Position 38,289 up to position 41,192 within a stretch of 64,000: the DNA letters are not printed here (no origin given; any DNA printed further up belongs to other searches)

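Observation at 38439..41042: Laccase-type (not NirK-type) two-domain MCO fused to an HAO-like octahaem module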

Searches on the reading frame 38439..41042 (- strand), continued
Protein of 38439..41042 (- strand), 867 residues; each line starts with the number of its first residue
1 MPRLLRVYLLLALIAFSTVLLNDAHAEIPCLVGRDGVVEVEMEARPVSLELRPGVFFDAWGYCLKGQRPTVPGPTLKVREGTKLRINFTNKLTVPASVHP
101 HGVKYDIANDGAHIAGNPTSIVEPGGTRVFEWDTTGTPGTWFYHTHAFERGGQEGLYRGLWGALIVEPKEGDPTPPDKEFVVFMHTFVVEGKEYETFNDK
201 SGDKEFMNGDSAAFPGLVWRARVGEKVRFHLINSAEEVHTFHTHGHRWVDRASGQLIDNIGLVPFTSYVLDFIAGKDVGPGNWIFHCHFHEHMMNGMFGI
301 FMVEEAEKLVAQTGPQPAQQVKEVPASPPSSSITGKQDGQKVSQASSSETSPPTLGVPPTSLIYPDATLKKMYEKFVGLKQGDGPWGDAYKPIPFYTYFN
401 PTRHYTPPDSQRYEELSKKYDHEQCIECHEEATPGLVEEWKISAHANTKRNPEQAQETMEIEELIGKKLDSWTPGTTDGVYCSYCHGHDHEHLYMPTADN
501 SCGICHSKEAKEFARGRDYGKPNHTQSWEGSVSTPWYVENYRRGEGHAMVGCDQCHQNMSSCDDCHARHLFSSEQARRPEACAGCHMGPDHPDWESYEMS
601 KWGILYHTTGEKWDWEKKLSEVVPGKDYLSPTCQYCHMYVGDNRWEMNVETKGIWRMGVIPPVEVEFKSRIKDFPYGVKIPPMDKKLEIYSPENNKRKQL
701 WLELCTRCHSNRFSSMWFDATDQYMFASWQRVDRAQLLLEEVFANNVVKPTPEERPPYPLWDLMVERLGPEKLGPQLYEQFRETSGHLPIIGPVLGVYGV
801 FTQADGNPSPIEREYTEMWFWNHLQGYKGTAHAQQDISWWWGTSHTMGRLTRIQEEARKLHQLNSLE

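Call 49: fold_search(model_id=the predicted structure, library=pdb)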
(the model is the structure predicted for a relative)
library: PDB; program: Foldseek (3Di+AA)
matches with E <= 10: 1655; with E <= 0.001: 520
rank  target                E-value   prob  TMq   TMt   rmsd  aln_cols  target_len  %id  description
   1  5o3k_B                1.3e-25  1.00  0.25  0.74   6.7       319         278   30  Crystal Structure of mutant M54L/M64L/M96L of Two-Domain Laccase from Streptomyces griseoflavus with 1 mM copper sulfa (released 2018-03-28)
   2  7pes_D                2.0e-25  1.00  0.25  0.73   7.4       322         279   30  Crystal Structure of Two-Domain Laccase mutant M199G from Streptomyces griseoflavus (released 2022-01-19)
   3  4gy4_A                3.3e-25  1.00  0.25  0.74   4.9       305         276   32  Role of the biradical intermediate observed during the turnover of SLAC: A two-domain laccase from Streptomyces coelic (released 2012-09-19)
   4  7pfr_C                3.9e-25  1.00  0.25  0.72   7.1       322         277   30  Crystal Structure of Two-Domain Laccase mutant M199A from Streptomyces griseoflavus (released 2022-01-19)
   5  5mkm_D                4.3e-25  1.00  0.25  0.72   6.4       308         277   30  Crystal Structure of Two-Domain Laccase mutant H165F from Streptomyces griseoflavus (released 2017-12-20)
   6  3kw8                  5.4e-25  1.00  0.25  0.75   6.5       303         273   31  Two-domain laccase from Streptomyces coelicolor at 2.3 A resolution (released 2010-12-08)
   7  6rh9_A                5.8e-25  1.00  0.26  0.74   6.8       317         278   31  Crystal Structure of Two-Domain Laccase mutant I170F from Streptomyces griseoflavus (released 2019-07-17)
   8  6fdj_A                5.8e-25  1.00  0.25  0.73   7.0       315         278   31  Crystal Structure of Two-Domain Laccase mutant H165A from Streptomyces griseoflavus with high copper ions occupancy (released 2019-01-30)
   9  5o4q_J                6.1e-25  1.00  0.25  0.73   8.0       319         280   31  Crystal Structure of mutant M54L/M64L/M96L of Two-Domain Laccase from Streptomyces griseoflavus with 0.25 mM copper su (released 2018-03-28)
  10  6fdj_J                6.5e-25  1.00  0.25  0.73   6.5       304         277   32  Crystal Structure of Two-Domain Laccase mutant H165A from Streptomyces griseoflavus with high copper ions occupancy (released 2019-01-30)
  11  7pen_C                6.8e-25  1.00  0.25  0.73   7.5       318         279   31  Crystal Structure of Two-Domain Laccase mutant Y230A from Streptomyces griseoflavus (released 2022-01-19)
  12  6fdj_E                7.7e-25  1.00  0.25  0.74   4.7       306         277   31  Crystal Structure of Two-Domain Laccase mutant H165A from Streptomyces griseoflavus with high copper ions occupancy (released 2019-01-30)
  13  6s0o_C                7.7e-25  1.00  0.25  0.73   6.4       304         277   32  Crystal Structure of Two-Domain Laccase from Streptomyces griseoflavus produced at 0.25 mM copper sulfate in growth me (released 2019-07-17)
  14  7pes_E                7.7e-25  1.00  0.25  0.72   4.9       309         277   31  Crystal Structure of Two-Domain Laccase mutant M199G from Streptomyces griseoflavus (released 2022-01-19)
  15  6rh9_G                8.6e-25  1.00  0.26  0.75   7.4       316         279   31  Crystal Structure of Two-Domain Laccase mutant I170F from Streptomyces griseoflavus (released 2019-07-17)
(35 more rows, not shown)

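Call 69: search_protein_representatives(protein=window:38439-41042:-)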
Query: 867 residues. Proteins with E-value up to 0.001 (for the whole library): 5713; up to 1e-10: 1559; up to 1e-30: 33. The best 150 are listed.
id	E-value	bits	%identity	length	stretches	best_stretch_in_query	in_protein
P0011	0.0e+00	1428.3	68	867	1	25-867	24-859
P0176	6.3e-161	554.1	46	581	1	360-860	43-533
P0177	1.2e-92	328.0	76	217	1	501-670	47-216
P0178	2.7e-73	264.1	47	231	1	638-867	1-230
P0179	1.4e-60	222.0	37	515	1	380-866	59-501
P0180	9.3e-58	212.6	69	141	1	9-142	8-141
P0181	4.6e-57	210.3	37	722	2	69-296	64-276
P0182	2.0e-54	201.6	39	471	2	560-861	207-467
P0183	9.4e-52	192.7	37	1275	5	71-303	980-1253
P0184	1.3e-47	179.0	34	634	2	461-867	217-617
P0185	1.7e-47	178.6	46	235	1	69-302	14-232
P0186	5.2e-47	177.1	36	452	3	475-658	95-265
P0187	1.3e-45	172.4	53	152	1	495-645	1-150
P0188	4.0e-45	170.8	42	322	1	39-304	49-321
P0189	2.1e-43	165.1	41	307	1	35-303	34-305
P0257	2.2e-25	105.5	32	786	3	479-761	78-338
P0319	4.8e-22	94.4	32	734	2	424-639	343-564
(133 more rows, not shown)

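Call 70: search_protein_families(library=pfam, proteins=[P0181, P0184, P0319, P0257, P0176, P0179, P0188, P0189], max_evalue=0.00001)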
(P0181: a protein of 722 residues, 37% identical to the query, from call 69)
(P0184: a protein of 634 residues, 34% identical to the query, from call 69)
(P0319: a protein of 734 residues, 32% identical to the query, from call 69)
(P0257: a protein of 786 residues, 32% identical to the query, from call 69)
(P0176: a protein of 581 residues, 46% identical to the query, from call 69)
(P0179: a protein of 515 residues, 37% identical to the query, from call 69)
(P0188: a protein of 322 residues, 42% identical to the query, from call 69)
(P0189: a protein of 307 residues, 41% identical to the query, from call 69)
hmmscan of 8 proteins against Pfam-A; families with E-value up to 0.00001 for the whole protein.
P0181 (722 aa): 2 families
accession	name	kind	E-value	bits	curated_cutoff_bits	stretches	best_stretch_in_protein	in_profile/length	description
PF07732.21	Cu-oxidase_3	-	2.1e-28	99.2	21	1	61-163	19-117/119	Multicopper oxidase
PF07731.20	Cu-oxidase_2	-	6.4e-13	49.1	20.4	1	617-721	16-133/137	Multicopper oxidase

P0184 (634 aa): 1 family
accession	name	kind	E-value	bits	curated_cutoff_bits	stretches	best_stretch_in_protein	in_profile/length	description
PF13447.11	Multi-haem_cyto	-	3.5e-53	181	21.9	1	236-521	2-264/269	Seven times multi-haem cytochrome CxxCH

P0319 (734 aa): 6 families
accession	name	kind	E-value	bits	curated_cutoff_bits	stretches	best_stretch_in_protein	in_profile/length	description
PF13447.11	Multi-haem_cyto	-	1.6e-32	113.3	21.9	1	485-659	96-262/269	Seven times multi-haem cytochrome CxxCH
PF14522.11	Cytochrome_C7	-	6.1e-11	42.4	24.8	0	445-511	10-66/67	Cytochrome c7 and related cytochrome c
PF05425.18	CopD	-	3.2e-10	40.8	32.1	1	137-203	10-76/105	Copper resistance protein D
PF13435.11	Cytochrome_C554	-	1.5e-07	32.7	20.8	0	405-461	1-62/84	Cytochrome c554 and c-prime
PF14537.11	Cytochrom_c3_2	-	1.9e-07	31.9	25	0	405-511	8-78/79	Cytochrome c3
PF09699.15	Paired_CXXCH_1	-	3.9e-06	26.9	20.6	0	484-511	6-36/41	Doubled CXXCH motif (Paired_CXXCH_1)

P0257 (786 aa): 6 families
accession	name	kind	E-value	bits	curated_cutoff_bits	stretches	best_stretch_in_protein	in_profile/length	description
PF13447.11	Multi-haem_cyto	-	2.9e-20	73.1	21.9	1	53-327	4-263/269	Seven times multi-haem cytochrome CxxCH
PF14537.11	Cytochrom_c3_2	-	3.9e-14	53.3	25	0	73-147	1-65/79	Cytochrome c3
PF14522.11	Cytochrome_C7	-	1.4e-13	50.9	24.8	0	50-105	12-66/67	Cytochrome c7 and related cytochrome c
PF22113.1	Mtrc-MtrF_II-IV_dom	-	1.2e-12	48.2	30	0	50-233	5-172/176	Outer membrane cytochrome MtrC/MtrF-like, domains II/IV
PF09699.15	Paired_CXXCH_1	-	7.8e-09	35.5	20.6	0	569-606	9-38/41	Doubled CXXCH motif (Paired_CXXCH_1)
PF13435.11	Cytochrome_C554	-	7.3e-08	33.7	20.8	0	35-86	32-84/84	Cytochrome c554 and c-prime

P0176 (581 aa): 1 family
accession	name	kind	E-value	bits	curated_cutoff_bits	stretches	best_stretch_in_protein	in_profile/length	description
PF13447.11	Multi-haem_cyto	-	1.1e-47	163.1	21.9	1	153-332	1-194/269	Seven times multi-haem cytochrome CxxCH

P0179 (515 aa): 2 families
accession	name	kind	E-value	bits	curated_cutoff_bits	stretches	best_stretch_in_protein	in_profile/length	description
PF13447.11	Multi-haem_cyto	-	6.6e-81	271.9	21.9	1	146-408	2-262/269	Seven times multi-haem cytochrome CxxCH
PF09699.15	Paired_CXXCH_1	-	2.4e-06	27.6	20.6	0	148-182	8-39/41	Doubled CXXCH motif (Paired_CXXCH_1)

P0188 (322 aa): 3 families
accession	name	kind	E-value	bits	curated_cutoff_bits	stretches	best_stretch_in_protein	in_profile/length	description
PF07732.21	Cu-oxidase_3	-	4.2e-28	98.2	21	2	57-152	5-102/119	Multicopper oxidase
PF07731.20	Cu-oxidase_2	-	2e-19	70.1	20.4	1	223-321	22-134/137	Multicopper oxidase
PF00394.28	Cu-oxidase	-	1.4e-07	32.2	21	0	225-307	40-135/157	Multicopper oxidase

P0189 (307 aa): 2 families
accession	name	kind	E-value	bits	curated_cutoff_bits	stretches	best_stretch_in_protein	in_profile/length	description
PF07731.20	Cu-oxidase_2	-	3.1e-33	114.9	20.4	2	197-306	23-134/137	Multicopper oxidase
PF07732.21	Cu-oxidase_3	-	6.3e-21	75.1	21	1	69-171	23-117/119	Multicopper oxidase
